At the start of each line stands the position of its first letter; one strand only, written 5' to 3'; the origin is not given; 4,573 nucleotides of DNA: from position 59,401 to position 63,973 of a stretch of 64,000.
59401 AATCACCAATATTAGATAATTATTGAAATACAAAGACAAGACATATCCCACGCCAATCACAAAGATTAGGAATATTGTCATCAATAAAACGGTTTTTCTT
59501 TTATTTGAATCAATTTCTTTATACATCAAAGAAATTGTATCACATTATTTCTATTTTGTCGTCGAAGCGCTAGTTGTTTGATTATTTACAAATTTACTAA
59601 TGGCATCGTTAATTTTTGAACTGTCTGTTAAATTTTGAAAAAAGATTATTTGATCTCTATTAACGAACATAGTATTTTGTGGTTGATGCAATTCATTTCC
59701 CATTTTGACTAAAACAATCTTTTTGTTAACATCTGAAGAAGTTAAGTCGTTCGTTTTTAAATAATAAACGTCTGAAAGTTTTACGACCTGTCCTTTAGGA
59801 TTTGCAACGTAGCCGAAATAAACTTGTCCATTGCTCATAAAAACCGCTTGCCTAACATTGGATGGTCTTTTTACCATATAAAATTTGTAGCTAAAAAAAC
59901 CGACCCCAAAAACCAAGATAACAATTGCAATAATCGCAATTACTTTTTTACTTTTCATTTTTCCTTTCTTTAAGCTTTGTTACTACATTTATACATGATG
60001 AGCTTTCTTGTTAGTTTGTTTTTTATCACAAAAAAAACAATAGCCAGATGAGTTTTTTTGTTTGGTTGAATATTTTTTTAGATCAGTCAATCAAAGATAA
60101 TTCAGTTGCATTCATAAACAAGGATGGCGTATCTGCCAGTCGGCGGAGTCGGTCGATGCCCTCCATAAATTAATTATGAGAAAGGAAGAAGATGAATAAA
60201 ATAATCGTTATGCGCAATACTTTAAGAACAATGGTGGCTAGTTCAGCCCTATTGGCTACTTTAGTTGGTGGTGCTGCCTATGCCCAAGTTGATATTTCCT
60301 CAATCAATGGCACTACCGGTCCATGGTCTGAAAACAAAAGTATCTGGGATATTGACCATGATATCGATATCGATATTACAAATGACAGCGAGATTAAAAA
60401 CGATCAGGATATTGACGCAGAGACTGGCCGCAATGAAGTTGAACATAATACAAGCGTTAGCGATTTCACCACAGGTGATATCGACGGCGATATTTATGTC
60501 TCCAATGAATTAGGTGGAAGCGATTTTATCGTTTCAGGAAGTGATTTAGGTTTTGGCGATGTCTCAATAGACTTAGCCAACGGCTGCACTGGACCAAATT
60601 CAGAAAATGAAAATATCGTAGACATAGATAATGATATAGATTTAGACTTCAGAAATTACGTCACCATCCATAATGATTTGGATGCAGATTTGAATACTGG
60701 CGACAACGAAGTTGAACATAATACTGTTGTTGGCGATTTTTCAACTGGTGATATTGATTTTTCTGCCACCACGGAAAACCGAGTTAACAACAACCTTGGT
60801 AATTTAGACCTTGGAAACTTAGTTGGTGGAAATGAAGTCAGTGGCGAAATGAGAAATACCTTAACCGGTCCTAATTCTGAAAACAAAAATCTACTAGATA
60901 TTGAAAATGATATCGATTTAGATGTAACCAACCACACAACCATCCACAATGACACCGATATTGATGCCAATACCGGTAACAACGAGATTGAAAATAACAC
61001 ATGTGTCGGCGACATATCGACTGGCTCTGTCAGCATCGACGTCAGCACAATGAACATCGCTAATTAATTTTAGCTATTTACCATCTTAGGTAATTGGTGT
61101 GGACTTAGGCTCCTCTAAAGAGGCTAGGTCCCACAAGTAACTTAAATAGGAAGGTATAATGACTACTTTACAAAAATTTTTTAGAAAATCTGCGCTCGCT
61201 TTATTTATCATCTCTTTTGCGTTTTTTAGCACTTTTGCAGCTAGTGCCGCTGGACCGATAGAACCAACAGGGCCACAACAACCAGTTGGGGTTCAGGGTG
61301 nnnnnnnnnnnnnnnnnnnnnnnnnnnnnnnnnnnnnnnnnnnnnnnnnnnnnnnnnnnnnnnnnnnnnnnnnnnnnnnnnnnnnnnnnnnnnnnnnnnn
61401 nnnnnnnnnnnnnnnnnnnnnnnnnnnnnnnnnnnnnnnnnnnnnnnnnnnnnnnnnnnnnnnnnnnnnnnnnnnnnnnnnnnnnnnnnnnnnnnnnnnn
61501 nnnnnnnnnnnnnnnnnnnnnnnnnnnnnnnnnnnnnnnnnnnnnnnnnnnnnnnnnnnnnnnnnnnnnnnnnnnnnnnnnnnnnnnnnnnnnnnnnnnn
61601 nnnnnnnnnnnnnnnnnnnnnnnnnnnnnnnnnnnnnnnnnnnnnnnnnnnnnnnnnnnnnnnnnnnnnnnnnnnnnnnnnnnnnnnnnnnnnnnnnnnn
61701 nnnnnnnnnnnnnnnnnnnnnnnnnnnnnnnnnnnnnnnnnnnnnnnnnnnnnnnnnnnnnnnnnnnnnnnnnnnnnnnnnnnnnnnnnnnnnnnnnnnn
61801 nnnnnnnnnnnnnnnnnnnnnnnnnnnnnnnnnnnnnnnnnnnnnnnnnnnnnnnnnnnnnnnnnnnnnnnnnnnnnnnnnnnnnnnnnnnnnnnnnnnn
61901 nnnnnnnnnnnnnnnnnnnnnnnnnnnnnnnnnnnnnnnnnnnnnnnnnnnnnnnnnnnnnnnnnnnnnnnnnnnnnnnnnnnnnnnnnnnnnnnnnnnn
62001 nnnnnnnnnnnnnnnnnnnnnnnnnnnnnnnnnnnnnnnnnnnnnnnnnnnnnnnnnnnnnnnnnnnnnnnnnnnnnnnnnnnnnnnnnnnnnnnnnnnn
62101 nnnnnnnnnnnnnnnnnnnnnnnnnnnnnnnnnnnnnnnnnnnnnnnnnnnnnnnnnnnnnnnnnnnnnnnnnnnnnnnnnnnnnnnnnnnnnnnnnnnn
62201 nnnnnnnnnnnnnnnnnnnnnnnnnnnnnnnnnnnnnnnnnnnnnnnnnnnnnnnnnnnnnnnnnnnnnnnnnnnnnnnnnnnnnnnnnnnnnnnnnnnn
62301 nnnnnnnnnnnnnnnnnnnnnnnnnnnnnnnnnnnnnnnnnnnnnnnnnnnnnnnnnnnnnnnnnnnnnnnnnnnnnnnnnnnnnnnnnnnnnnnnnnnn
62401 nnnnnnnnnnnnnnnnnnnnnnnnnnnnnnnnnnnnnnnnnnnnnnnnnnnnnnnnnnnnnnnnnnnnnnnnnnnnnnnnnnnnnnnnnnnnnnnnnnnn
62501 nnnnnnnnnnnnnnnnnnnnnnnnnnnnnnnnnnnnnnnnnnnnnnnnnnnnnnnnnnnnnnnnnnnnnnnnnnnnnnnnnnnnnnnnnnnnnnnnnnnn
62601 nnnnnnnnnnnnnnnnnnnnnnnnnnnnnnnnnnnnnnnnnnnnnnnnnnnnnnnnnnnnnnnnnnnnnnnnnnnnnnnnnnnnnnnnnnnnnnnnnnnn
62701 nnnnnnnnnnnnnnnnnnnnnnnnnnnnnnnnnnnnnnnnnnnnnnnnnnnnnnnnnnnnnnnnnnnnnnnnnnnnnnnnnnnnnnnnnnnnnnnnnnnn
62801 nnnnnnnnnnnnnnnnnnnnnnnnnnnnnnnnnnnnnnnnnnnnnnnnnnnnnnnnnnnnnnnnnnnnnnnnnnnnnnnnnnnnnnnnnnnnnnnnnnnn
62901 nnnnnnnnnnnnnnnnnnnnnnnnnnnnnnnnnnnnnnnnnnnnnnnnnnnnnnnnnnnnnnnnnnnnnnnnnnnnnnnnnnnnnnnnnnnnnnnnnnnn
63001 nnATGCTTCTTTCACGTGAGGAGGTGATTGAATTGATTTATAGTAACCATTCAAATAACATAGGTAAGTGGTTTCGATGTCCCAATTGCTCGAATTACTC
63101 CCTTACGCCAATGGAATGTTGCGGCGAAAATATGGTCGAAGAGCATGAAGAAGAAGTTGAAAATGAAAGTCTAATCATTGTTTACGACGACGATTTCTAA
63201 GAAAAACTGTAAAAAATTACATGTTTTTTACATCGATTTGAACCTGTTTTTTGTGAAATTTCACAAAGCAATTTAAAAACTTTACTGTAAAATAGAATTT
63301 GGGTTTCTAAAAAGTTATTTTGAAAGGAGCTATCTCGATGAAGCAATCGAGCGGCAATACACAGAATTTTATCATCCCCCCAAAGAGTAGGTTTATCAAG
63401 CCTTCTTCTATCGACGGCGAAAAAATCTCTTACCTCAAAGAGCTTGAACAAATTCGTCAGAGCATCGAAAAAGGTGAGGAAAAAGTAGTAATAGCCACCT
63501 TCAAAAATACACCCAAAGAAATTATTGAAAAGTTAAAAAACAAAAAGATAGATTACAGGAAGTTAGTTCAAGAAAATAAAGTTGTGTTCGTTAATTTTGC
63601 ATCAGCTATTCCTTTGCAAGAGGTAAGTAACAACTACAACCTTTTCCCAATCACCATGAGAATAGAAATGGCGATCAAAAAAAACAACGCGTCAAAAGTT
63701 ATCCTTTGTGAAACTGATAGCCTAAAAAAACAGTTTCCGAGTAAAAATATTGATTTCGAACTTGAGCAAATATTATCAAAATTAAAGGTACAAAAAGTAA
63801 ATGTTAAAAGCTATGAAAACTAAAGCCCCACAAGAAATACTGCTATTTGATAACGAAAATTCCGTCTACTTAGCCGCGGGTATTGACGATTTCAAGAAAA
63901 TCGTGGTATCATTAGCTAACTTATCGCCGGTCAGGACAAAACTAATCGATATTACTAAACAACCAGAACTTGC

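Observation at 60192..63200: Two adjacent surface proteins built from an unrecognised ~58 aa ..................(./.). repeat, plus a Zn-ribbon mini-protein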

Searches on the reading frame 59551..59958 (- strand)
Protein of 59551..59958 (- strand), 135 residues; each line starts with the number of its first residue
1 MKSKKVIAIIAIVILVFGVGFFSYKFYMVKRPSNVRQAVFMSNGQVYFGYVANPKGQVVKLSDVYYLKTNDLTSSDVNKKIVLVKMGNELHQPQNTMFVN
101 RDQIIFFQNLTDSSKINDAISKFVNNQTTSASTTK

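Call 3: search_protein_families(library=pfam, proteins=[window:59551-59958:-], max_evalue=1)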
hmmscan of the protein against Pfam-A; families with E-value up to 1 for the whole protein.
window:59551-59958:- (135 aa): 0 families

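Call 4: search_protein_families(library=ncbifam, proteins=[window:59551-59958:-], max_evalue=1)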
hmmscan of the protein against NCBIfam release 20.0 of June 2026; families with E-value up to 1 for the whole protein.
window:59551-59958:- (135 aa): 1 family
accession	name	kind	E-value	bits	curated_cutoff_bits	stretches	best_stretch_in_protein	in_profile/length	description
NF006547.1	PRK09040.1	equivalog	0.11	11.9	194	1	88-132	107-151/213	hypothetical protein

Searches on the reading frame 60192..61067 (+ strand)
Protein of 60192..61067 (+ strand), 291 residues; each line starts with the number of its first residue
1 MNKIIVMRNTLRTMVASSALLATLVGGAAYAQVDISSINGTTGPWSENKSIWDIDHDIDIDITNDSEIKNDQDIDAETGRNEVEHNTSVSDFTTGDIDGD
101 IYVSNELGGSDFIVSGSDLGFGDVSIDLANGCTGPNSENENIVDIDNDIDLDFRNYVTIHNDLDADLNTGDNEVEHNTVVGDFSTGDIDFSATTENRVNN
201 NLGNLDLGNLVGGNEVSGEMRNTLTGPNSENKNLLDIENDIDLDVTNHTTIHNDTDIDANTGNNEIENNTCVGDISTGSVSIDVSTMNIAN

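Call 3: search_protein_families(library=pfam, proteins=[window:60192-61067:+], max_evalue=1)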
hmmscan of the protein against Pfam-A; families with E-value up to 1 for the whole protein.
window:60192-61067:+ (291 aa): 0 families

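Call 4: search_protein_families(library=ncbifam, proteins=[window:60192-61067:+], max_evalue=1)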
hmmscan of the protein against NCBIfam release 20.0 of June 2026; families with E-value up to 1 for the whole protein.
window:60192-61067:+ (291 aa): 0 families

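Call 6: find_homologous_proteins(query=window:60192-61067:+)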
Query window:60192-61067:+ (291 aa): 37 proteins with E <= 0.001 among 1304 candidates.
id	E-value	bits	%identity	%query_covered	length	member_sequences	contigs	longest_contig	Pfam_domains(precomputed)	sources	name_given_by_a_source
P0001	1.8e-173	594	100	98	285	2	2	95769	-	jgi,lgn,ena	-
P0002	2.3e-71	259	50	100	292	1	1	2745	-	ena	-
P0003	5.8e-67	244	50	95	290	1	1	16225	-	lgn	-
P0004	3.9e-65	238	47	93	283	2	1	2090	-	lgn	-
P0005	6.7e-65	237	39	96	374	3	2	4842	-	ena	-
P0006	1.7e-64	236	47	99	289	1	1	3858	-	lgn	-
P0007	2.3e-64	236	46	99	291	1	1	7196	-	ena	-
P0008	2.1e-63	233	47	100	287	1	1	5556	-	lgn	-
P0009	3.0e-63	232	46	100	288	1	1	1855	-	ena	-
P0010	4.7e-63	231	46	100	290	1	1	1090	-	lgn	-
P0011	5.9e-63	231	46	100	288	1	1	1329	-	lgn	-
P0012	4.3e-62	228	46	100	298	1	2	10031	-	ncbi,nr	ncbi:MAG: hypothetical protein BWY68_00051 [bacterium ADurb.Bin400]|nr:MAG: hypothetical protein BWY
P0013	3.1e-61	225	47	100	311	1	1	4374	-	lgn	-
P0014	1.3e-59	220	46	97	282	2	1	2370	-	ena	-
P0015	2.9e-59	219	46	99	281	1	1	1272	-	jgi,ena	-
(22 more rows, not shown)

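Call 8: search_solved_structures(query=window:60192-61067:+, max_evalue=1)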
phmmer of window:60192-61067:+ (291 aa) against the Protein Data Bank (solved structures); distinct sequences matched with E-value up to 1: 0.

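Call 12: find_encoding_contigs(protein=P0001, flank=10000, max_places=3)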
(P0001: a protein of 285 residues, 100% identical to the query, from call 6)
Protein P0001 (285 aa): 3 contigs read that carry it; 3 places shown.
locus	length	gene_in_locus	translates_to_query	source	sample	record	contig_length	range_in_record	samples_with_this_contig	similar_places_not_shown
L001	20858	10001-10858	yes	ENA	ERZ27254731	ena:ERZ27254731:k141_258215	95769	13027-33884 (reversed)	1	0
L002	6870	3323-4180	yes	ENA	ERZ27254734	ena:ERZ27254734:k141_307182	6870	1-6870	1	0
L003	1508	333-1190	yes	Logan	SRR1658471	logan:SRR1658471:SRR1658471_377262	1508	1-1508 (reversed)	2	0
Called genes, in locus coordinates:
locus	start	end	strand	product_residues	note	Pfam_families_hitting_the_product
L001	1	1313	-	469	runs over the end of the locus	PF02934:GatB_N, PF02637:GatB_Yqey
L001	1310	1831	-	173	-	-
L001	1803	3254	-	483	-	PF01425:Amidase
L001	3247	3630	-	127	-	PF02686:GatC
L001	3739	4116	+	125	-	PF01740:STAS, PF13466:STAS_2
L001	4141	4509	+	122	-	PF01740:STAS, PF13466:STAS_2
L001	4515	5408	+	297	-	-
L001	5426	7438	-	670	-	PF22745:Nlig-Ia, PF01653:DNA_ligase_aden, PF03120:OB_DNA_ligase, PF03119:DNA_ligase_ZBD, PF12826:HHH_2, PF14520:HHH_5 (weak), PF00533:BRCT, PF12738:PTCB-BRCT (faint)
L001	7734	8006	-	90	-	-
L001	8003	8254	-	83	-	-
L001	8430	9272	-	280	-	PF01435:Peptidase_M48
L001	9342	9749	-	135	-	-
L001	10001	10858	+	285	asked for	-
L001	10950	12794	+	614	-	-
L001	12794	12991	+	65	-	-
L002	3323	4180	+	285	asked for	-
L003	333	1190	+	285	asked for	-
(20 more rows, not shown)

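Call 16: predict_structure(alignment_id=A1)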
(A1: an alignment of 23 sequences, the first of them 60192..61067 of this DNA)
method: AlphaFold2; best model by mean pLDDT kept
length: 291 residues; sequences in the alignment: 23
mean_pLDDT: 43.9   pTM: 0.30
mean pLDDT of the five models: 43.9, 37.4, 36.0, 36.0, 32.1
residues with pLDDT >= 90: 0; 70-90: 3; 50-70: 48; < 50: 240
segments of 3 or more residues with pLDDT < 50: 19-43, 45-81, 85-87, 99-163, 175-177, 190-257, 262-270, 275-291
pLDDT, mean of each block of 10 residues (from residue 1): 63 56 40 44 45 45 41 44 49 50 38 41 41 40 43 41 48 51 52 41 35 37 39 42 40 45 45 47 33 32
secondary structure, 60 per line:
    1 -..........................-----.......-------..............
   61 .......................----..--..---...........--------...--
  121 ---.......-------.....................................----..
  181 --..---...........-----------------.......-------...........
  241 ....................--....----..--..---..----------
elements in order: H2-27 E33-39 E47-83 E97-107 E124-130 E138-174 E188-198 E216-222 E230-260 E263-266

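Call 17: search_protein_representatives(alignment_id=A1)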
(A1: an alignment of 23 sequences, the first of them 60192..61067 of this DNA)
Query: 23 sequences, 288 profile positions. Proteins with E-value up to 0.001 (for the whole library): 1954; up to 1e-10: 997; up to 1e-30: 258. The best 150 are listed.
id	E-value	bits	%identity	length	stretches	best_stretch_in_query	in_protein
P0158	2.6e-145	499.5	-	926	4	21-288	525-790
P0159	1.4e-132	457.8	-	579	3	7-284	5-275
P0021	3.2e-108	377.8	-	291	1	1-288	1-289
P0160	7.8e-107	373.2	-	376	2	13-288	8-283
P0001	6.7e-106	370.2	-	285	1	7-288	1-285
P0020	6.4e-105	366.9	-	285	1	3-288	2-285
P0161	1.0e-101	356.4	-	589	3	15-283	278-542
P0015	2.8e-100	351.7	-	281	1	6-285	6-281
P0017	3.0e-100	351.6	-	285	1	1-285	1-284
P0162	2.5e-99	348.6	-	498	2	17-288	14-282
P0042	7.1e-98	343.8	-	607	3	123-288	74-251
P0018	1.3e-97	342.9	-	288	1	1-288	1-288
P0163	5.7e-97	340.9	-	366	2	22-288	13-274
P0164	1.8e-88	313.0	-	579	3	33-284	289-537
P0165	4.3e-88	311.7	-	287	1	5-288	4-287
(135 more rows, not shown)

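Call 34: search_solved_structures(query=A1, max_evalue=10)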
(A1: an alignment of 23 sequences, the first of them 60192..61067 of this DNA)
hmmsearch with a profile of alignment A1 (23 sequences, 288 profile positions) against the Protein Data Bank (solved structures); distinct sequences matched with E-value up to 10: 2.
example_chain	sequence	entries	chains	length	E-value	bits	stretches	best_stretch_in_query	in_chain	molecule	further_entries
4v4b_BT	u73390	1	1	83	0.62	12.5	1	83-154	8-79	60S ribosomal protein L25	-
4v7h_BT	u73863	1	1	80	0.71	12.3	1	83-154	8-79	60S ribosomal protein L25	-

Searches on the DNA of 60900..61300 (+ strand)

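Call 80: search_rna_families(source=window, start=60900, end=61300, threshold=evalue, max_evalue=10)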
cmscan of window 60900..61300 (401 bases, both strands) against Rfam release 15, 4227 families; matches with E-value up to 10: 4.
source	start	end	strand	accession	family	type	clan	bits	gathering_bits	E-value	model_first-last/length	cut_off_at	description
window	60943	60988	-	RF03374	mir-2001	Gene; miRNA;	-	18.3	74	0.26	1-72/72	no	mir-2001 microRNA precursor family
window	61100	61189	-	RF01816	RsaA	Gene; sRNA;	-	15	50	5.6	1-134/134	no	RNA Staph. aureus A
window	61114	61237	-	RF01295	SCARNA7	Gene; snRNA; snoRNA; scaRNA;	-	12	65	0.64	1-330/330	no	Small Cajal body-specific RNA 7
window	61136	61155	+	RF01072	TMV_UPD-PK3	Cis-reg;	-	10.9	34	5.4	1-31/31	no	Pseudoknot of upstream pseudoknot domain (UPD) of the 3'UTR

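Call 85: build_rna_model(alignment_id=A5)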
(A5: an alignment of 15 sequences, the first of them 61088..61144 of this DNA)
Model R1 built from alignment A5 (15 sequences, 58 columns); structure: RNAalifold consensus.
model positions 53; base pairs 17; branch points 0; effective number of sequences 15; information 0.715 bits per position. Calibrated on 0.2 Mb of random sequence (short: E-values are rough).
structure used (alignment columns):
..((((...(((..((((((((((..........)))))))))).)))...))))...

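Call 86: search_with_rna_model(model_id=R1, sources=[window, L004, L005, L006, L008, L009, L010, L011, L012, L013, L014, L015, L016, L017, L018, L019], max_evalue=1)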
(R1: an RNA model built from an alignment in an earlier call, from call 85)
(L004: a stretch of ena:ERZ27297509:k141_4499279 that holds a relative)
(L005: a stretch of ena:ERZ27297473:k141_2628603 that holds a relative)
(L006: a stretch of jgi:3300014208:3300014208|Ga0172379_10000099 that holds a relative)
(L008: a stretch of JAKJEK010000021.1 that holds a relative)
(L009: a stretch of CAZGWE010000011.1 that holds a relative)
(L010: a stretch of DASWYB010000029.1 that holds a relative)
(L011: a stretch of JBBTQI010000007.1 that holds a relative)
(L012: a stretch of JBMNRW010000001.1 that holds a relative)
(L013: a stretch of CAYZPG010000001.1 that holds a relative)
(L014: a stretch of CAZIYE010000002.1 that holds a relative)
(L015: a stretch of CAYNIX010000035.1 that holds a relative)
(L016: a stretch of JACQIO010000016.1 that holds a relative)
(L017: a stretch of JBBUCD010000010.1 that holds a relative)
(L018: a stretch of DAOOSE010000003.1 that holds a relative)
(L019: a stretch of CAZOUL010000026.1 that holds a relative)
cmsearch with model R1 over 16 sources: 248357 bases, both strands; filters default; matches with E-value up to 1: 22.
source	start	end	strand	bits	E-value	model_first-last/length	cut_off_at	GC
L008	5685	5735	+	49.4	1.4e-13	1-53/53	no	0.51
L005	5930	5982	+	48.4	2.9e-13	1-53/53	no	0.36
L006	5928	5979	+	45.3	3.5e-12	1-53/53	no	0.54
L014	6876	6927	+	44.7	5.7e-12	1-53/53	no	0.38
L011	6836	6892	+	43.4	1.6e-11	1-53/53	no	0.37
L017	1256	1309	+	43.3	1.8e-11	1-53/53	no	0.52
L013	6789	6843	+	42.6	3.1e-11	1-53/53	no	0.6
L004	5926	5981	+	42.1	4.7e-11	1-53/53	no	0.43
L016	6775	6827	+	40.9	1.3e-10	1-53/53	no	0.64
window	61088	61144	+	40.3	2e-10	1-53/53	no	0.46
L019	7476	7523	+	37.8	1.5e-09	1-53/53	no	0.56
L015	1763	1814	+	36.9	3.2e-09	1-53/53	no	0.48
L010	6763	6810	+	34.6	2e-08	1-53/53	no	0.56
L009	6853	6910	+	31.5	2.4e-07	1-53/53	no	0.4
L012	6762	6811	+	27.1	8.1e-06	1-53/53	no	0.58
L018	5374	5428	+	26.4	1.4e-05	1-53/53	no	0.45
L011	6835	6891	-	24.2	8.6e-05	1-53/53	no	0.37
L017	1255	1308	-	21.9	0.00055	1-53/53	no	0.52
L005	5929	5981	-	20.2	0.0021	1-53/53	no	0.36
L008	5684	5734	-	18.9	0.0059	1-53/53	no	0.53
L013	6788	6842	-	15.4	0.1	1-53/53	no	0.6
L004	5925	5980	-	14.3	0.24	1-53/53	no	0.43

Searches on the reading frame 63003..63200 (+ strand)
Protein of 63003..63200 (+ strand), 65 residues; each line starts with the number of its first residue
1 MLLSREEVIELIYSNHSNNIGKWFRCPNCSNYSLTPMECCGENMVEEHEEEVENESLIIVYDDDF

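Call 3: search_protein_families(library=pfam, proteins=[window:63003-63200:+], max_evalue=1)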
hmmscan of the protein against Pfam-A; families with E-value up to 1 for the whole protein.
window:63003-63200:+ (65 aa): 1 family
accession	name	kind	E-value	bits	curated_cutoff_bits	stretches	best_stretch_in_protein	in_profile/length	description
PF10588.14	NADH-G_4Fe-4S_3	-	0.034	14.1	27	1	5-31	1-21/40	NADH-ubiquinone oxidoreductase-G iron-sulfur binding region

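Call 4: search_protein_families(library=ncbifam, proteins=[window:63003-63200:+], max_evalue=1)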
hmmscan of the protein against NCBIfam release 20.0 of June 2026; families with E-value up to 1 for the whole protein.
window:63003-63200:+ (65 aa): 2 families
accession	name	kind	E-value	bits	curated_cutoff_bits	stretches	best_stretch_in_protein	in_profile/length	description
TIGR02495.1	NrdG2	equivalog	0.034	13.5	131.15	1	23-59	27-63/193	anaerobic ribonucleoside-triphosphate reductase activating protein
NF001608.0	PRK00398.1-6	equivalog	0.051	13.4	84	1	18-32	16-30/46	DNA-directed RNA polymerase subunit P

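Call 71: find_homologous_proteins(query=window:63003-63200:+, max_evalue=0.01)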
Query window:63003-63200:+ (65 aa): 1 proteins with E <= 0.01 among 1 candidates.
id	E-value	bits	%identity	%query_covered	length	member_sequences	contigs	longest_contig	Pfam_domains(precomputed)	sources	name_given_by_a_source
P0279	2.4e-37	143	100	100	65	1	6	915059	-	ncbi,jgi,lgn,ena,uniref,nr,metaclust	ncbi:MAG: hypothetical protein UT28_C0001G0217 [Berkelbacteria bacterium GW2011_GWE1_39_12]|uniref:U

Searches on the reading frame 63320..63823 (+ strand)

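Call 3: search_protein_families(library=pfam, proteins=[window:63320-63823:+], max_evalue=1)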
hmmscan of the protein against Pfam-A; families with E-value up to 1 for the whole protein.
window:63320-63823:+ (167 aa): 4 families
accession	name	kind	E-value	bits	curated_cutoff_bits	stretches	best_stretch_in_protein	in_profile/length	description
PF06745.19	ATPase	-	6e-08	32.8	26.6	1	46-157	41-153/231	KaiC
PF25619.1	PhiKZ_gp119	-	0.00034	21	27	1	64-164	7-107/177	Bacteriophage PhiKZ vertex-binding protein gp119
PF02784.22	Orn_Arg_deC_N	-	0.03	14.1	23.4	1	52-125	49-121/247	Pyridoxal-dependent decarboxylase, pyridoxal binding domain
PF14417.12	MEDS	-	0.086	13.1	29.8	1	43-94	19-69/161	MEDS: MEthanogen/methylotroph, DcmR Sensory domain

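Call 4: search_protein_families(library=ncbifam, proteins=[window:63320-63823:+], max_evalue=1)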
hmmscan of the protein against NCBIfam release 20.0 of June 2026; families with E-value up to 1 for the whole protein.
window:63320-63823:+ (167 aa): 4 families
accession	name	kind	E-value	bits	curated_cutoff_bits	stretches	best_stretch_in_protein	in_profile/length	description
NF006799.0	PRK09302.1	equivalog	9.3e-14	50.9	408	1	45-160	52-168/515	circadian clock protein KaiC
TIGR02655.1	circ_KaiC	equivalog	4.6e-09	35.5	546.25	1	42-156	39-154/484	circadian clock protein KaiC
TIGR03880.1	KaiC_arch_3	hypoth_equivalog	0.011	15.3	249.45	1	44-157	36-142/224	KaiC domain-containing protein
TIGR00230.1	sfsA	equivalog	0.029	13.7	126.45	1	75-166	118-215/234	DNA/RNA nuclease SfsA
